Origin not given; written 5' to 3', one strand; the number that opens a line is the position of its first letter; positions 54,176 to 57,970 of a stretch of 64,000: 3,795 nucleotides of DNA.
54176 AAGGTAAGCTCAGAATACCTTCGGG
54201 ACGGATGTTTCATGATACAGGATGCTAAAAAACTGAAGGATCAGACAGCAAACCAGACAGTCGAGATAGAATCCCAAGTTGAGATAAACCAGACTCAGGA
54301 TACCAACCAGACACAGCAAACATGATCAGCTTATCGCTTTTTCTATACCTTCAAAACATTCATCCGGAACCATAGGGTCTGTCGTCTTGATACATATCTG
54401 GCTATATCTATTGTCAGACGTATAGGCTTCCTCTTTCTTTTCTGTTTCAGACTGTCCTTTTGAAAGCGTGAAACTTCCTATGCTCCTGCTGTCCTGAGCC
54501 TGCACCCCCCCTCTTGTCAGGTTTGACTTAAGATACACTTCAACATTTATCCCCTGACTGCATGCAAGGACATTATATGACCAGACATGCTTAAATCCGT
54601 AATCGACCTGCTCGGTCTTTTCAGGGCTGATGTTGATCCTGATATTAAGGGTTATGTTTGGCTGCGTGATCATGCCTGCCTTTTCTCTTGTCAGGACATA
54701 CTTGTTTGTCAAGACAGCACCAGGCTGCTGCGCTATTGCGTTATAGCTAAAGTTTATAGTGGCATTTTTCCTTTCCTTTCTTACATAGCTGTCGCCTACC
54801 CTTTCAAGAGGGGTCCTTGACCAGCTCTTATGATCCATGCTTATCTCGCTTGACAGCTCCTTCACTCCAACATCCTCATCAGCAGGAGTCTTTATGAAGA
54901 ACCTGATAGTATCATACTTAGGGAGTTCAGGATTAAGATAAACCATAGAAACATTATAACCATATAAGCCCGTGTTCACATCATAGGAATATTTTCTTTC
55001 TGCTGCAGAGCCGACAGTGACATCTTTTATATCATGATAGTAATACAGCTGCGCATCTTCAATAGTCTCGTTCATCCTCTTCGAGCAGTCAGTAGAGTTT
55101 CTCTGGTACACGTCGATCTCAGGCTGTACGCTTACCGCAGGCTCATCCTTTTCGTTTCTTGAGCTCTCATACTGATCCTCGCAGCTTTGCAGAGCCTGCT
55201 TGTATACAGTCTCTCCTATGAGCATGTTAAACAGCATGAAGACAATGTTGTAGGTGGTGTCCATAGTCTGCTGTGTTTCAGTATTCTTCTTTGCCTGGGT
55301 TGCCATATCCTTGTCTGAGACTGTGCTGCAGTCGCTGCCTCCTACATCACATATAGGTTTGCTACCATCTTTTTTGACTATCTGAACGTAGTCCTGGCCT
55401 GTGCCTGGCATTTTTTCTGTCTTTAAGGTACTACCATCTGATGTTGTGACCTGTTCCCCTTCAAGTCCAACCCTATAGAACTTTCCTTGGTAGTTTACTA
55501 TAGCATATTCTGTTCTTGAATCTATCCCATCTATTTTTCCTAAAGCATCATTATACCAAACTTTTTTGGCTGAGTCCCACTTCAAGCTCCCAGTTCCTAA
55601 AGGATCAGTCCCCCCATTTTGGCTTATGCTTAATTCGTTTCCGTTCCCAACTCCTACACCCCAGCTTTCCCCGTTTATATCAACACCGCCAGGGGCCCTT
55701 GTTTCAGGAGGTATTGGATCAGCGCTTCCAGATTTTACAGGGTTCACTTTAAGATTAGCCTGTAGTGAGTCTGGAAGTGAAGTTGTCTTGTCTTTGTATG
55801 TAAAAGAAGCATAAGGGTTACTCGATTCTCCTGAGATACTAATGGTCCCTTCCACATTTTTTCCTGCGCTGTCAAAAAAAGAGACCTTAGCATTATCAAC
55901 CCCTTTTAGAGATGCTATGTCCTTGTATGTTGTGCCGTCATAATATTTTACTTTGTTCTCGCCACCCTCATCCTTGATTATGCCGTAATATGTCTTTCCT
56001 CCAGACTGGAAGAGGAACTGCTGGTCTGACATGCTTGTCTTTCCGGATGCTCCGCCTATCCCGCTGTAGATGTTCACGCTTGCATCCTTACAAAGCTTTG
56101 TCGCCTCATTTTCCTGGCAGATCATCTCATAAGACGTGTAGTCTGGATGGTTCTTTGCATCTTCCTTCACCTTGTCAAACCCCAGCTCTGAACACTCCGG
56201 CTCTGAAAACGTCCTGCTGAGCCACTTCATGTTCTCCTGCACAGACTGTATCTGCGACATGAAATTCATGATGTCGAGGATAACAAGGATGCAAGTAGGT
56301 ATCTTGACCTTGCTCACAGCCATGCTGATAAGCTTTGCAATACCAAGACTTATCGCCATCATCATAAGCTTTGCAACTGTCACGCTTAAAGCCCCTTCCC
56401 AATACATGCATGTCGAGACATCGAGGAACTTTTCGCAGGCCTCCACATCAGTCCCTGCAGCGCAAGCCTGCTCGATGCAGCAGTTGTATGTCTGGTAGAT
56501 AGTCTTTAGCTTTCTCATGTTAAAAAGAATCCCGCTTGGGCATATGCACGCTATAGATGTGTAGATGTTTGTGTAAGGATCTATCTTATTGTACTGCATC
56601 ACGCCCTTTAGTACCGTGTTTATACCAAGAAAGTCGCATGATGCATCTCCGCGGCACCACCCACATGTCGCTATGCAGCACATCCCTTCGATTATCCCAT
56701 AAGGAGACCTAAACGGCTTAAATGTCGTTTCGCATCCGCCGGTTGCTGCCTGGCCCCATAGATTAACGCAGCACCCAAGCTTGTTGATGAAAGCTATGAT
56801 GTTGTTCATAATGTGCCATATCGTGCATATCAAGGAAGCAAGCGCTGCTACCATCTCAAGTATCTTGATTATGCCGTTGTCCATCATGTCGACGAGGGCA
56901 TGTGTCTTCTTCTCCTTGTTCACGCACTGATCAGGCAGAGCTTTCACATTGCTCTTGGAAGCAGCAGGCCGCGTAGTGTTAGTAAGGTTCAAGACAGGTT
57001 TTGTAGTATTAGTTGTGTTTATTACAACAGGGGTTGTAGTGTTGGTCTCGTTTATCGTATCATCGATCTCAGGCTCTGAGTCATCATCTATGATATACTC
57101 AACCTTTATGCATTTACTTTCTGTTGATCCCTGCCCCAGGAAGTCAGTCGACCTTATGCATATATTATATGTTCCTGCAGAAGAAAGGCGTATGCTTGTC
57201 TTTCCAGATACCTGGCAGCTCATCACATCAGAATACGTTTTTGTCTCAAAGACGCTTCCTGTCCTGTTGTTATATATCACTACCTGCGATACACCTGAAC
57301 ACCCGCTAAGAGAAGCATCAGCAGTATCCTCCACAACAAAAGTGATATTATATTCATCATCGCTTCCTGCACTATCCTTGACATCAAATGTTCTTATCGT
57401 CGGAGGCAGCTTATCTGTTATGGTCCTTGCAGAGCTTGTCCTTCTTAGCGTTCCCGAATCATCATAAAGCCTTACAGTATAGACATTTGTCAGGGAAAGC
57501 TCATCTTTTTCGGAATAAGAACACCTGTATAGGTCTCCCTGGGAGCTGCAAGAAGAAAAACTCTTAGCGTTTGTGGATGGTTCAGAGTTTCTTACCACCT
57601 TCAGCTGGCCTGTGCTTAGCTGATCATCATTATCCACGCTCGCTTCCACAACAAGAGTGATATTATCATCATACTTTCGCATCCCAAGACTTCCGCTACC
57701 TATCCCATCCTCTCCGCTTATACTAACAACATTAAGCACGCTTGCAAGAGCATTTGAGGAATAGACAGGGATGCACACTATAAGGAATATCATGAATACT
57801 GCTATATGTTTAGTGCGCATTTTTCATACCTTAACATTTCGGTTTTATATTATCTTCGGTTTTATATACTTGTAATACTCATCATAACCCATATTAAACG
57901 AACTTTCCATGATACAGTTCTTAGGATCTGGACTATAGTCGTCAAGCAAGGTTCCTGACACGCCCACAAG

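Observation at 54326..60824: AbrB-like gene, GC-rich structured element, then two large novel envelope proteins form a compact co-oriented module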

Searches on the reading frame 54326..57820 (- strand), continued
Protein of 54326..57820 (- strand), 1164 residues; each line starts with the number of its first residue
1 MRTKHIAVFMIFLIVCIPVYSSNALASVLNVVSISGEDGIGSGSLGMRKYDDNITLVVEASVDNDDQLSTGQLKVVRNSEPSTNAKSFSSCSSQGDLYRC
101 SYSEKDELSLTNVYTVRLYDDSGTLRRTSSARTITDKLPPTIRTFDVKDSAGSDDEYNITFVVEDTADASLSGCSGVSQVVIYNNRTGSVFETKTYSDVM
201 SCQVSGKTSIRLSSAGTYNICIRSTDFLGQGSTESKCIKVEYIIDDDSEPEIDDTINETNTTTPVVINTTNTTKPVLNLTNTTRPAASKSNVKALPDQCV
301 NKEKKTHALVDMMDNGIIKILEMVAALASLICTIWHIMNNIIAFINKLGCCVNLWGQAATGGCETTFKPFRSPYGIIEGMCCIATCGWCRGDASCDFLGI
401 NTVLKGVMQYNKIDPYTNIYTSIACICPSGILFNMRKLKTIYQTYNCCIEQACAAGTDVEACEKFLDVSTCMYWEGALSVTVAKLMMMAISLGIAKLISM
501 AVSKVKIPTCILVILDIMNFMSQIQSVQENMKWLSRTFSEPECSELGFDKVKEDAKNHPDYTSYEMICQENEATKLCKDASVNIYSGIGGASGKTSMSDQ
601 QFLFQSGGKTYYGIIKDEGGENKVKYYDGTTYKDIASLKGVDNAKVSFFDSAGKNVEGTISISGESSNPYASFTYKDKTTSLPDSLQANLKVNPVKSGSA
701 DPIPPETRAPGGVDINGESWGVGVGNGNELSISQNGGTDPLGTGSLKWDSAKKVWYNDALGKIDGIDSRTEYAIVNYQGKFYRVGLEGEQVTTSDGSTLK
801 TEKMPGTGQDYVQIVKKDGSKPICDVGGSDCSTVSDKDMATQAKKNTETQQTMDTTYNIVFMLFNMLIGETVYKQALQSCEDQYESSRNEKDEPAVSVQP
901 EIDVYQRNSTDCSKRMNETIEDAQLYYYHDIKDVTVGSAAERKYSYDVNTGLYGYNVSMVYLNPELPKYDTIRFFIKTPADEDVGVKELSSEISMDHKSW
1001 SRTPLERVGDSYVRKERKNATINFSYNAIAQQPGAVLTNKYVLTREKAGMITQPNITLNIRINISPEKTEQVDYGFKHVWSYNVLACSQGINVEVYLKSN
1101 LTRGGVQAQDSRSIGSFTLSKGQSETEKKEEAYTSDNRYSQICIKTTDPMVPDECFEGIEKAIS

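Call 75: fold_search(model_id=the predicted structure, library=pdb)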
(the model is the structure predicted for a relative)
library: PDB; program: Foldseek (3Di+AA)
matches with E <= 10: 951; with E <= 0.001: 0
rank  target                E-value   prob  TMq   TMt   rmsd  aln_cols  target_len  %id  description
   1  7uzs                  4.3e-03  0.77  0.06  0.10  29.8       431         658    9  Protein 4.2 (local refinement from consensus reconstruction of ankyrin complex classes) (released 2022-07-20)
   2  8cs9_X                4.5e-03  0.77  0.06  0.10  29.1       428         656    9  Composite reconstruction of Class 1 of the erythrocyte ankyrin-1 complex (released 2022-07-20)
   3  9ijj_4H               4.7e-03  0.99  0.08  0.03  16.8       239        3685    9  In situ structure of the central apparatus in mouse sperm axoneme. (released 2025-06-04)
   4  8csw                  5.0e-03  0.85  0.06  0.10  25.3       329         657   10  Local refinement of protein 4.2 in Class 2 of erythrocyte ankyrin-1 complex (released 2022-07-20)
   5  6moe_D                1.1e-02  1.00  0.08  0.32  11.0       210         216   11  Monomeric DARPin E2 complex with EpoR (released 2019-06-05)
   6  6vac_B                1.2e-02  0.44  0.08  0.17  18.2       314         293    9  Mouse retromer (VPS26/VPS35/VPS29) heterotrimer (released 2020-02-19)
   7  9ijj_h                1.5e-02  0.85  0.06  0.05  19.8       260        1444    8  In situ structure of the central apparatus in mouse sperm axoneme. (released 2025-06-04)
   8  9jqt_A                1.8e-02  0.97  0.08  0.31  10.9       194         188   11  Structure of interleukin receptor common gamma chain (IL2Rgamma/CD132) in complex with 2D4 (released 2024-12-18)
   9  9ijj_4I               1.9e-02  0.87  0.06  0.02  22.1       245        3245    9  In situ structure of the central apparatus in mouse sperm axoneme. (released 2025-06-04)
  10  9ijj_4J               2.0e-02  0.75  0.06  0.08  19.5       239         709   10  In situ structure of the central apparatus in mouse sperm axoneme. (released 2025-06-04)
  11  5jip_B                2.1e-02  1.00  0.07  0.23  10.8       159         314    9  Crystal structure of the Clostridium perfringens spore cortex lytic enzyme SleM (released 2016-08-10)
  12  5e53_B                2.1e-02  0.63  0.06  0.16  14.4       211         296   11  Crystal structure of chicken CNTN1 FN1-FN3 domains (released 2016-08-31)
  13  7r0c_C                2.2e-02  0.47  0.06  0.14  18.5       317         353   10  Structure of the AVP-V2R-arrestin2-ScFv30 complex (released 2022-09-14)
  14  2erj_C                2.4e-02  0.96  0.08  0.32  11.2       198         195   13  Crystal structure of the heterotrimeric interleukin-2 receptor in complex with interleukin-2 (released 2006-02-21)
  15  1ern_A                2.6e-02  0.99  0.08  0.33  10.9       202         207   11  NATIVE STRUCTURE OF THE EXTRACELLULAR DOMAIN OF ERYTHROPOIETIN (EPO) RECEPTOR [EBP] (released 2000-01-07)
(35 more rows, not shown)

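Call 80: search_protein_families(library=pfam, proteins=[L003:10001-13816:+, L005:10001-13810:+], max_evalue=0.01)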
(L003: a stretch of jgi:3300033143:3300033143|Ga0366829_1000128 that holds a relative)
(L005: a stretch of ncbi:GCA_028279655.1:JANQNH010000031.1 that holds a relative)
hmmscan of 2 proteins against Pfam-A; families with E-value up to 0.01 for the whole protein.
L003:10001-13816:+ (1271 aa): 0 families

L005:10001-13810:+ (1269 aa): 0 families

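Call 84: search_protein_families(library=pfam, proteins=[L003:7035-7769:+, L005:13780-14571:+], max_evalue=1)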
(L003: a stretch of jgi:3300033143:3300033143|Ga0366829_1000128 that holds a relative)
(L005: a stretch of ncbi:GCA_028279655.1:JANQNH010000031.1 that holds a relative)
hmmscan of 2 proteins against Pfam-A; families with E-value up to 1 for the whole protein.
L003:7035-7769:+ (244 aa): 2 families
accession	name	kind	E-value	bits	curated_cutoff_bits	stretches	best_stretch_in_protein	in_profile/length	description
PF24932.1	UBA_NBR1_C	-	0.088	13.2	27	1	10-27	13-30/40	Next to BRCA1 gene 1 protein-like, C-terminal UBA domain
PF01384.25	PHO4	-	0.094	12.1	33.7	1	63-202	104-212/350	Phosphate transporter family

L005:13780-14571:+ (263 aa): 1 family
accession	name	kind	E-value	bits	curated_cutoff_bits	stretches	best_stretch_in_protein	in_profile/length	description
PF02009.21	RIFIN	-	0.29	11.4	32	1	81-138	269-325/327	Rifin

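Call 90: search_protein_families(library=phrogs, proteins=[window:54326-57820:-], max_evalue=0.01)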
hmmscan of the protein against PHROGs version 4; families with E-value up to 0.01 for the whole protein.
window:54326-57820:- (1164 aa): 0 families

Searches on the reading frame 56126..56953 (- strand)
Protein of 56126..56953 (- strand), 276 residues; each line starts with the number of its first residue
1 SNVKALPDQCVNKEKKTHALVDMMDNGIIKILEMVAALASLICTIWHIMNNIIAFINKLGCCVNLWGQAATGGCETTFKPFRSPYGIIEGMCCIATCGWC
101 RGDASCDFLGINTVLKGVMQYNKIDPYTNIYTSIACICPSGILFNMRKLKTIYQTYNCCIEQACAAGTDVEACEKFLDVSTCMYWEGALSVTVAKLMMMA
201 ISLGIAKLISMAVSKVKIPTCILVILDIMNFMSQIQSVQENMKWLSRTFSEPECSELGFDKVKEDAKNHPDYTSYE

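Call 86: find_homologous_proteins(query=window:56126-56953:-, max_evalue=0.001)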
Query seq(276 aa) (276 aa): 21 proteins with E <= 0.001 among 349 candidates.
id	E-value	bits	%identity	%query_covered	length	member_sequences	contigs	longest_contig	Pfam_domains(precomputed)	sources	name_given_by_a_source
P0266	2.3e-48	183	38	93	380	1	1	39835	-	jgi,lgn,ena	-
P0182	4.0e-45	173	35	97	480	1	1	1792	-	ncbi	-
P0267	8.2e-45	171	33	100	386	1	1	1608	-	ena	-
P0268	2.2e-43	167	38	94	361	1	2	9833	-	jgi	-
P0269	3.6e-43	166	36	95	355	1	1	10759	-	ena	-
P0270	4.7e-43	166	35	94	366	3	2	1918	-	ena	-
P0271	8.7e-43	165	34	94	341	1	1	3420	-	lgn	-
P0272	2.2e-42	164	34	94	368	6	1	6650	-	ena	-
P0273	6.0e-42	162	34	97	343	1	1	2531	-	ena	-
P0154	6.1e-42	162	34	97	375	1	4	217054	-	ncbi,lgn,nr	ncbi:hypothetical protein HYU09_00900 [Candidatus Woesearchaeota archaeon]|nr:hypothetical protein [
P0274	6.2e-42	162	35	89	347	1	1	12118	-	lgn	-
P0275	1.1e-40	158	35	93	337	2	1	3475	-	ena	-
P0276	2.3e-40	157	36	96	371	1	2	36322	-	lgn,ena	-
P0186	3.4e-40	156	33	98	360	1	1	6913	-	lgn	-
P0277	7.4e-40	155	33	97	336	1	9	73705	-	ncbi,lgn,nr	ncbi:hypothetical protein HYU50_01880 [Candidatus Woesearchaeota archaeon]|nr:hypothetical protein [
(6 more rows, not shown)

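Call 87: find_encoding_contigs(protein=P0277, flank=7000, max_places=1)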
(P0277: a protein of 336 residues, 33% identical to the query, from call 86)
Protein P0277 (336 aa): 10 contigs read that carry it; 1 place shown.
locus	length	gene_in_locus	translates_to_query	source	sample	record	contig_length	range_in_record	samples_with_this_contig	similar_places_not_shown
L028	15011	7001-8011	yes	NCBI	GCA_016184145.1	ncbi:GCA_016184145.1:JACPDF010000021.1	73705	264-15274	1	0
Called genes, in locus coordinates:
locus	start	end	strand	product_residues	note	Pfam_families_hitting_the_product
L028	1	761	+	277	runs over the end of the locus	PF01041:DegT_DnrJ_EryC1 (weak), PF27296:MJ1341_C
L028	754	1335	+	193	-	-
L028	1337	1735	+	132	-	-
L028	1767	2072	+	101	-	-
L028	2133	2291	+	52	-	-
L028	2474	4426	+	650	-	PF00133:tRNA-synt_1 (faint), PF09334:tRNA-synt_1g, PF01406:tRNA-synt_1e (weak), PF19303:Anticodon_3, PF08264:Anticodon_1, PF01588:tRNA_bind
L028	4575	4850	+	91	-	-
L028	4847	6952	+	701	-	-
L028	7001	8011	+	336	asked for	-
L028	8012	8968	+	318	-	-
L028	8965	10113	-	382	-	-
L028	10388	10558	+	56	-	-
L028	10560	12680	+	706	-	-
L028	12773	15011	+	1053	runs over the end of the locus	-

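Call 88: find_encoding_contigs(protein=P0266, flank=7000, max_places=1)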
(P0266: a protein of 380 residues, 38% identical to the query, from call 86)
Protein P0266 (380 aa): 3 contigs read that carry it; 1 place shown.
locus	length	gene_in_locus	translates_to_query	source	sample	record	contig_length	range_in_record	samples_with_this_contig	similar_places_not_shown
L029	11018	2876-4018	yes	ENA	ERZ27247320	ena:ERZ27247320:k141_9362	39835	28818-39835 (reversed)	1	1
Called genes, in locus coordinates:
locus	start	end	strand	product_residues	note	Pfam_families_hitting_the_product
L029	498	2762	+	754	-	-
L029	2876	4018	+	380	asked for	-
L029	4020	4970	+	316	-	-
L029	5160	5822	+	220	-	PF00730:HhH-GPD, PF00633:HHH (faint)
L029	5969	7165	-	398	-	PF02535:Zip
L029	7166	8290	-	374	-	PF07731:Cu-oxidase_2, PF07732:Cu-oxidase_3, PF07731:Cu-oxidase_2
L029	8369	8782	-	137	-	PF01325:Fe_dep_repress, PF02742:Fe_dep_repr_C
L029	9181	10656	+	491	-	PF02789:Peptidase_M17_N, PF00883:Peptidase_M17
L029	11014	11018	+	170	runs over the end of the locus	PF01965:DJ-1_PfpI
